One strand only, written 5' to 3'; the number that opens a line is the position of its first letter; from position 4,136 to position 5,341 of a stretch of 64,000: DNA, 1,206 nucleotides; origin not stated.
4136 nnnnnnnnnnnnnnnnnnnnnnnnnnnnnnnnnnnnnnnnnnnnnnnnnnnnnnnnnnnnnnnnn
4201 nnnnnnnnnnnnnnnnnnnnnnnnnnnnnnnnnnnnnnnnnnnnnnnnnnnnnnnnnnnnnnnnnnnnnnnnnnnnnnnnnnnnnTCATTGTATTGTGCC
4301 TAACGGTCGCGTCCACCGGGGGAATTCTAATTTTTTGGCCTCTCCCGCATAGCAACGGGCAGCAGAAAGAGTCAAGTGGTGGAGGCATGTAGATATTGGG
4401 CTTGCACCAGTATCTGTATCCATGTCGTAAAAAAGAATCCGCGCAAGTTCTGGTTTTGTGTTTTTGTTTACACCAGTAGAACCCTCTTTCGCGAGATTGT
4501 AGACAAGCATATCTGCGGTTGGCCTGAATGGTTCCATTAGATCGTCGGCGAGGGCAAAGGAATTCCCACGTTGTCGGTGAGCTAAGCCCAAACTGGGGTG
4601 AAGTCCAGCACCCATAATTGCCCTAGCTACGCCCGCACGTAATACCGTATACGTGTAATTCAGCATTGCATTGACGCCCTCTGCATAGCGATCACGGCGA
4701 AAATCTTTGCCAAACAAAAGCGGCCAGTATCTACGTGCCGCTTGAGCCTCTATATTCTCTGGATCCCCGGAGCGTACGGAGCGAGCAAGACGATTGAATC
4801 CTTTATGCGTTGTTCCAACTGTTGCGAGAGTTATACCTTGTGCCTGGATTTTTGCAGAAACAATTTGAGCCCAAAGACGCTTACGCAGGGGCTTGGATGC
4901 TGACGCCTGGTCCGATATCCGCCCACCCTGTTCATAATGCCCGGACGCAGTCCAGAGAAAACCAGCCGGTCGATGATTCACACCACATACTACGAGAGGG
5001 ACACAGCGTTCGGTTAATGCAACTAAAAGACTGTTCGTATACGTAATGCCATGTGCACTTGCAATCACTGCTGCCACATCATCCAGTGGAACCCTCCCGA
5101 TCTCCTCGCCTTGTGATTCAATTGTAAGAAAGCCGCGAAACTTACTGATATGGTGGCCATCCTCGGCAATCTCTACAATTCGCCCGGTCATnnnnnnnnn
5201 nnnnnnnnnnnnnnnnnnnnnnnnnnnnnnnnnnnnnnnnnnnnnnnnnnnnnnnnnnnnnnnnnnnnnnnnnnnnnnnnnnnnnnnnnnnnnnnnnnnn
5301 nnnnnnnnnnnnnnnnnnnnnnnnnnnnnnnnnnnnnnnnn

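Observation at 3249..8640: Complete compact type II-C CRISPR-Cas9 system inserted into a molybdenum-cofactor gene cluster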

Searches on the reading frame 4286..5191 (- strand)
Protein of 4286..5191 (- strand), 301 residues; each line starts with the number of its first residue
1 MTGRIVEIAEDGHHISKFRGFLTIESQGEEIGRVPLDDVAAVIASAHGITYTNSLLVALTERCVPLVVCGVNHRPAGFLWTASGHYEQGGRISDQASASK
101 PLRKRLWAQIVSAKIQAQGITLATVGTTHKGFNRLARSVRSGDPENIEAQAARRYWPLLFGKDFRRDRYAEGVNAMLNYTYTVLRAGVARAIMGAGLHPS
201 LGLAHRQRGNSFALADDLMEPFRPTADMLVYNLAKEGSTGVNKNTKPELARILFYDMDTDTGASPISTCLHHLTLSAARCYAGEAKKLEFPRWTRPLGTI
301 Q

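Call 6: search_protein_families(library=pfam, proteins=[window:4286-5191:-])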
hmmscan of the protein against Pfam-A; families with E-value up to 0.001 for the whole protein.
window:4286-5191:- (301 aa): 1 family
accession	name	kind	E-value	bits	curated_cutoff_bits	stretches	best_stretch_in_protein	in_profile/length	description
PF01867.21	Cas_Cas1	-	9.4e-31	107.4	22.3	1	8-238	3-254/283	CRISPR associated protein Cas1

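Call 52: search_protein_families(library=ncbifam, proteins=[window:4286-5191:-])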
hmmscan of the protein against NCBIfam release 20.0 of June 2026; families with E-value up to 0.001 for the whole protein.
window:4286-5191:- (301 aa): 8 families
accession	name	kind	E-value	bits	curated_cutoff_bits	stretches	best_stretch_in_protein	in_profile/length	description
TIGR03639.1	cas1_NMENI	exception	3.8e-70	236.4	120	1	4-274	2-274/278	type II CRISPR-associated endonuclease Cas1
TIGR00287.1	cas1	equivalog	1.5e-26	93.3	71.7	1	7-237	3-257/327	CRISPR-associated endonuclease Cas1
NF049935.1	cas4g_cas1g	exception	1.2e-17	63.6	560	1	4-237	215-471/546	CRISPR-associated endonuclease Cas4g/Cas1g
TIGR03640.1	cas1_DVULG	exception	6.6e-16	58.4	385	1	170-234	197-262/340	type I-C CRISPR-associated endonuclease Cas1c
TIGR04093.1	cas1_CYANO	exception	6.1e-14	51.7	385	1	25-233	26-255/334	type I-D CRISPR-associated endonuclease Cas1d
TIGR03983.1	cas1_MYXAN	equivalog_domain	1.9e-11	43.5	358.05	1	171-230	204-264/347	type I-MYXAN CRISPR-associated endonuclease Cas1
TIGR03641.1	cas1_HMARI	exception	5.4e-06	25.9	304.1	1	170-236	181-248/324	type I-B CRISPR-associated endonuclease Cas1b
TIGR03638.1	cas1_ECOLI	exception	5.9e-05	22.4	215.6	1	170-214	169-213/269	type I-E CRISPR-associated endonuclease Cas1e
